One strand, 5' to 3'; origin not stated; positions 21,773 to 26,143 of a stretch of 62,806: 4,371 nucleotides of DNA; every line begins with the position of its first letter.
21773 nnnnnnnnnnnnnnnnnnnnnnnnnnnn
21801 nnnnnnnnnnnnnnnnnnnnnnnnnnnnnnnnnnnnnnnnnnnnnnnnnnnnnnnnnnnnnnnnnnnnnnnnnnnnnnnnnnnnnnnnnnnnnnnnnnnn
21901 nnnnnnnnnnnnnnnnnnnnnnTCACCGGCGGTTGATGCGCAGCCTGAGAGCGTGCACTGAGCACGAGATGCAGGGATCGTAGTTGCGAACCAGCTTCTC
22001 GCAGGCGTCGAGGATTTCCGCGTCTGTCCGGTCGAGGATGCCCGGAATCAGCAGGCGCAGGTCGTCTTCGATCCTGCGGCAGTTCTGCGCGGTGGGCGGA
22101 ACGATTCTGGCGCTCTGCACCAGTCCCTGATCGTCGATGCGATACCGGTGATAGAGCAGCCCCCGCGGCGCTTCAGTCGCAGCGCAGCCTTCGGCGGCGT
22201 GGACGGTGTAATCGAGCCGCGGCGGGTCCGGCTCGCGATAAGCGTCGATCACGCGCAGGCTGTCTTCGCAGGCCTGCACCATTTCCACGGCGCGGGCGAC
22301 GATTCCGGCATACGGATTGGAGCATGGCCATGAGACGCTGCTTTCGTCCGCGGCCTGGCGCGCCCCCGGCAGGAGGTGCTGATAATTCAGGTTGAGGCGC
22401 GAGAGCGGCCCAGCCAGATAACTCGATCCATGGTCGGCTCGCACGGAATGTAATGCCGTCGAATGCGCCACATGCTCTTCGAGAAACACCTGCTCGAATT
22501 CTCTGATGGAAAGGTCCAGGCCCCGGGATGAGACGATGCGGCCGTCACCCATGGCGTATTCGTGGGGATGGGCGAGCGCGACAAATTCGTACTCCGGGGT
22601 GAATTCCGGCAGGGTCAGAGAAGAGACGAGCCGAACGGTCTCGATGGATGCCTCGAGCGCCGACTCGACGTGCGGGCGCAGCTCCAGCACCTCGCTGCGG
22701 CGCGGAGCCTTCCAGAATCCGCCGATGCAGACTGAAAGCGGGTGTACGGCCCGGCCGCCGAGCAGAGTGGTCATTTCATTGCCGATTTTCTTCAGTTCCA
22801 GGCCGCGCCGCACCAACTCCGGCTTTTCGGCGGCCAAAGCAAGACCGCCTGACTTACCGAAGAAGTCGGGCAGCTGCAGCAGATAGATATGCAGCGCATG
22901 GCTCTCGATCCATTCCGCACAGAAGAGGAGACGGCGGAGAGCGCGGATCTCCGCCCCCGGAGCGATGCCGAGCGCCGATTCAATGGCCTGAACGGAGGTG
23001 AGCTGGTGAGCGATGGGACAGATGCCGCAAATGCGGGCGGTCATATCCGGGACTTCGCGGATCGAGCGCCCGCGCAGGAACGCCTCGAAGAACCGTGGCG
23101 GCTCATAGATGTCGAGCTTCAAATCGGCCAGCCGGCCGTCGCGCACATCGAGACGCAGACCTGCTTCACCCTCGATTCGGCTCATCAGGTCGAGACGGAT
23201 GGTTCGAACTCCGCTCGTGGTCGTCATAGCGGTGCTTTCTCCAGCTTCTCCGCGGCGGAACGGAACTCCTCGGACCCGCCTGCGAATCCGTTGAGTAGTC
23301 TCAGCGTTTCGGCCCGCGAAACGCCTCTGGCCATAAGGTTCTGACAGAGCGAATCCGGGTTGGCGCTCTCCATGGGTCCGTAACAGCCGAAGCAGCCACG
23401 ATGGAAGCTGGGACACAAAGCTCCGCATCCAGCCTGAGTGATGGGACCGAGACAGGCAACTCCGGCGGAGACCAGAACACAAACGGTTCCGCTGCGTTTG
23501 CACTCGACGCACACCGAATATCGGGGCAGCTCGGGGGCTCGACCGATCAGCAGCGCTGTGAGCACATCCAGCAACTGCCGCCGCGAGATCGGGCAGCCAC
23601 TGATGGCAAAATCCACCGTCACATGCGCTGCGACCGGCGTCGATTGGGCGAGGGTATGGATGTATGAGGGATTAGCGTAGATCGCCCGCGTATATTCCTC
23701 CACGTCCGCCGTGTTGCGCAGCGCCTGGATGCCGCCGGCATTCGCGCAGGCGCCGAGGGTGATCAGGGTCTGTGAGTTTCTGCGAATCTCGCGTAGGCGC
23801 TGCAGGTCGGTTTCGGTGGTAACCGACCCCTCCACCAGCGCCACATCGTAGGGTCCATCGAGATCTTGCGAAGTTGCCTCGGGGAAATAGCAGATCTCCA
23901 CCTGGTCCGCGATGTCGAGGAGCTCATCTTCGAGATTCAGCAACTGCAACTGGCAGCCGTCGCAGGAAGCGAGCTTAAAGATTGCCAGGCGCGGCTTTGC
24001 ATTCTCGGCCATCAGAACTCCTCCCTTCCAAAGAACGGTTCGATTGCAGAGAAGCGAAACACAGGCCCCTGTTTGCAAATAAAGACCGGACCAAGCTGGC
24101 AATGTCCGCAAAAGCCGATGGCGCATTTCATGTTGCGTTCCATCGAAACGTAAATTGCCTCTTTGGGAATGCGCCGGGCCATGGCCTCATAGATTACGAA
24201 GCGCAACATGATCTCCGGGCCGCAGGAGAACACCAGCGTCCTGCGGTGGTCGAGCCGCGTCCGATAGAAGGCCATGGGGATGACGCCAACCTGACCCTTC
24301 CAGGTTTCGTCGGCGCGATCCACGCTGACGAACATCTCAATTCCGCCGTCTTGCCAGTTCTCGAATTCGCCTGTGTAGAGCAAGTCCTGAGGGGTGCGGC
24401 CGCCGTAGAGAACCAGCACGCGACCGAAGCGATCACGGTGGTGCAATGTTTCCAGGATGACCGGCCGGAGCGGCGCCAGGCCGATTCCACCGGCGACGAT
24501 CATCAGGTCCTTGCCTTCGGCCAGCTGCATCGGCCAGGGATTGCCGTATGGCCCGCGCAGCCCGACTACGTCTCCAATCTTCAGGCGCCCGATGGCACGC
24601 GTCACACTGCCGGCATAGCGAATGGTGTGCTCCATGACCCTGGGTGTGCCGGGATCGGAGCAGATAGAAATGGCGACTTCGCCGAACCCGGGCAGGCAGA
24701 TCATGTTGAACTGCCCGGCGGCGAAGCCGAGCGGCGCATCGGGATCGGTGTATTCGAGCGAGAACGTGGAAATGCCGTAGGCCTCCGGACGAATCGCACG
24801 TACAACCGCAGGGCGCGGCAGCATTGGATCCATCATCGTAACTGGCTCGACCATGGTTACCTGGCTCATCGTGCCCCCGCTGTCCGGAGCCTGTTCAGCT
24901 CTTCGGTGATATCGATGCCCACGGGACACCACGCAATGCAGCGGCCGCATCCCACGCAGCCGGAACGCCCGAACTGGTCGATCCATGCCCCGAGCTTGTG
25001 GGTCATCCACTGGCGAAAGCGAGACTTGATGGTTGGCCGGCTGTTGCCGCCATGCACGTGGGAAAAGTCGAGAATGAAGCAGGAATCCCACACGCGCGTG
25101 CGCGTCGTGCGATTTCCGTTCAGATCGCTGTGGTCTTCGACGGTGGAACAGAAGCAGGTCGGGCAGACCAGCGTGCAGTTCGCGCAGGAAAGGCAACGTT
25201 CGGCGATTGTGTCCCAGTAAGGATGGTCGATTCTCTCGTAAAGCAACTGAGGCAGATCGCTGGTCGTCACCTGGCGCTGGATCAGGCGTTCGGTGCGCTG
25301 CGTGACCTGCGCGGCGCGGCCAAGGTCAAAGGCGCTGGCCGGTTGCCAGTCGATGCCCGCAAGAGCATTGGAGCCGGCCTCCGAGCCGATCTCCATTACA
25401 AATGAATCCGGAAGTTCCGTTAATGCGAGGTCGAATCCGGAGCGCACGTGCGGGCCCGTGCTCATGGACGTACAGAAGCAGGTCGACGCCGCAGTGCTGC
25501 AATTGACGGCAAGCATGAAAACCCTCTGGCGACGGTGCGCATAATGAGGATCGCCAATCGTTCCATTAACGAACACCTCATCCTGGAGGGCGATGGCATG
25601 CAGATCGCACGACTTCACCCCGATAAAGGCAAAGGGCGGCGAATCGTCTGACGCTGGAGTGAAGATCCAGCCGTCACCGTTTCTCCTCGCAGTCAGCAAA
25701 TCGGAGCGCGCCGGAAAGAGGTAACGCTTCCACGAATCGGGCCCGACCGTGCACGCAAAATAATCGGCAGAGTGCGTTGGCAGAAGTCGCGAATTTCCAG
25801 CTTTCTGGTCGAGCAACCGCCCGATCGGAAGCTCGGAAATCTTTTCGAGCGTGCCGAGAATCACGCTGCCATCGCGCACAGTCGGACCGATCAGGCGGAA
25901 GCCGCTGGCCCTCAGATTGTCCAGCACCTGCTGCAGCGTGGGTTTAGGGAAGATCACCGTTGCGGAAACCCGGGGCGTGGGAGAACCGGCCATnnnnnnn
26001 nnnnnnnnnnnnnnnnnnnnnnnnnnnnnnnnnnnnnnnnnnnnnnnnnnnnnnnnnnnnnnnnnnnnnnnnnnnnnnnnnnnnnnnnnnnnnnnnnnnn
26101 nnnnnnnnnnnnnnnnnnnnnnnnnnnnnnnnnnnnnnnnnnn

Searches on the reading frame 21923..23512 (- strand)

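Call 43: search_protein_families(library=pfam, proteins=[window:21923-23512:-], max_evalue=0.001)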
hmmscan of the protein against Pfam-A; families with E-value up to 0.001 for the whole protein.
window:21923-23512:- (529 aa): 1 family
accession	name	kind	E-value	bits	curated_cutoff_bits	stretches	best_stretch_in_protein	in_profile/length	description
PF00374.24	NiFeSe_Hases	-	2.2e-28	100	25.8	2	140-217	1-78/508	Nickel-dependent hydrogenase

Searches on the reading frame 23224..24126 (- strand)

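Call 43: search_protein_families(library=pfam, proteins=[window:23224-24126:-], max_evalue=0.001)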
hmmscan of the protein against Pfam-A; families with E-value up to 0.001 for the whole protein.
window:23224-24126:- (300 aa): 1 family
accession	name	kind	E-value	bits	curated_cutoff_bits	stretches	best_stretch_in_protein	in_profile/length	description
PF01058.29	Oxidored_q6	-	1.3e-25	90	27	1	55-192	1-128/128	NADH ubiquinone oxidoreductase, 20 Kd subunit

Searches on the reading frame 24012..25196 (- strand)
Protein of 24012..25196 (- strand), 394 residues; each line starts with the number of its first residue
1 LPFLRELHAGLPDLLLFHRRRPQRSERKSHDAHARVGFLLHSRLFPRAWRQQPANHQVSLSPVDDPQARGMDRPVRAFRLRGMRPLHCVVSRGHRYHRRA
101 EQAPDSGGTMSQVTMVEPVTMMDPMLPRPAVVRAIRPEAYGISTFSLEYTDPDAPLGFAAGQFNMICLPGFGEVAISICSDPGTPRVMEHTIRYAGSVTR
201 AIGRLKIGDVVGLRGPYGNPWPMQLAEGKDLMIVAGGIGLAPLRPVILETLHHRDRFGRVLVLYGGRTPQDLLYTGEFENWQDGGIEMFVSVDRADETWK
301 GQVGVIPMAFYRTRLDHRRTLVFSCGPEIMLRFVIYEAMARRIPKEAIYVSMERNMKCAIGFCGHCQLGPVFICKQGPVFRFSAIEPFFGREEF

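Call 43: search_protein_families(library=pfam, proteins=[window:24012-25196:-], max_evalue=0.001)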
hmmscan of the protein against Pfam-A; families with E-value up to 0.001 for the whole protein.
window:24012-25196:- (394 aa): 3 families
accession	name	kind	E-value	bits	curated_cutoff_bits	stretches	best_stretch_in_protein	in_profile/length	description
PF00175.26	NAD_binding_1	-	4.6e-14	53.4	22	1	234-334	2-107/109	Oxidoreductase NAD-binding domain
PF10418.14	DHODB_Fe-S_bind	-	5.5e-08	32.8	23.9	1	353-384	1-39/41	Iron-sulfur cluster binding domain of dihydroorotate dehydrogenase B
PF00970.30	FAD_binding_6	-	0.00024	21.8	21.1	1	142-219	14-96/99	Oxidoreductase FAD-binding domain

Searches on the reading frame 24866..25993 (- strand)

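Call 43: search_protein_families(library=pfam, proteins=[window:24866-25993:-], max_evalue=0.001)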
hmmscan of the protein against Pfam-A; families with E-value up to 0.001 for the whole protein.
window:24866-25993:- (375 aa): 11 families
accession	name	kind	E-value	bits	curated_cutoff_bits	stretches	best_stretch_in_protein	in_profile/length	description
PF17179.9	Fer4_22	-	2.4e-33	115.3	27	1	266-360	1-95/95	4Fe-4S dicluster domain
PF12838.12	Fer4_7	-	2.3e-07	31.6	27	0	340-360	32-52/52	4Fe-4S dicluster domain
PF13237.11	Fer4_10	-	2.9e-07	30.7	25.5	0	343-361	6-27/53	4Fe-4S dicluster domain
PF12797.12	Fer4_2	-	2.4e-06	27.6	24.5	0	344-358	8-22/22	4Fe-4S binding domain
PF13534.11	Fer4_17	-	4.2e-06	27.6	22.2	0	253-279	32-58/61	4Fe-4S dicluster domain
PF13746.11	Fer4_18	-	9.9e-06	26.2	27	0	338-366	53-81/114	4Fe-4S dicluster domain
PF13187.11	Fer4_9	-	1.2e-05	25.7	27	1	266-359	1-50/52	4Fe-4S dicluster domain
PF25160.1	LdpA_Fe-S-bd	-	2.5e-05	24.4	27.6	1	344-360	26-42/49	LdpA Fe-S cluster-binding domain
PF13183.11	Fer4_8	-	0.0001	23.2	27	0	264-360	2-68/68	4Fe-4S dicluster domain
PF13484.11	Fer4_16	-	0.00018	22.7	30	0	346-360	2-16/66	4Fe-4S double cluster binding domain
PF12837.12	Fer4_6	-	0.00023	21.4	25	0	264-279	6-21/24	4Fe-4S binding domain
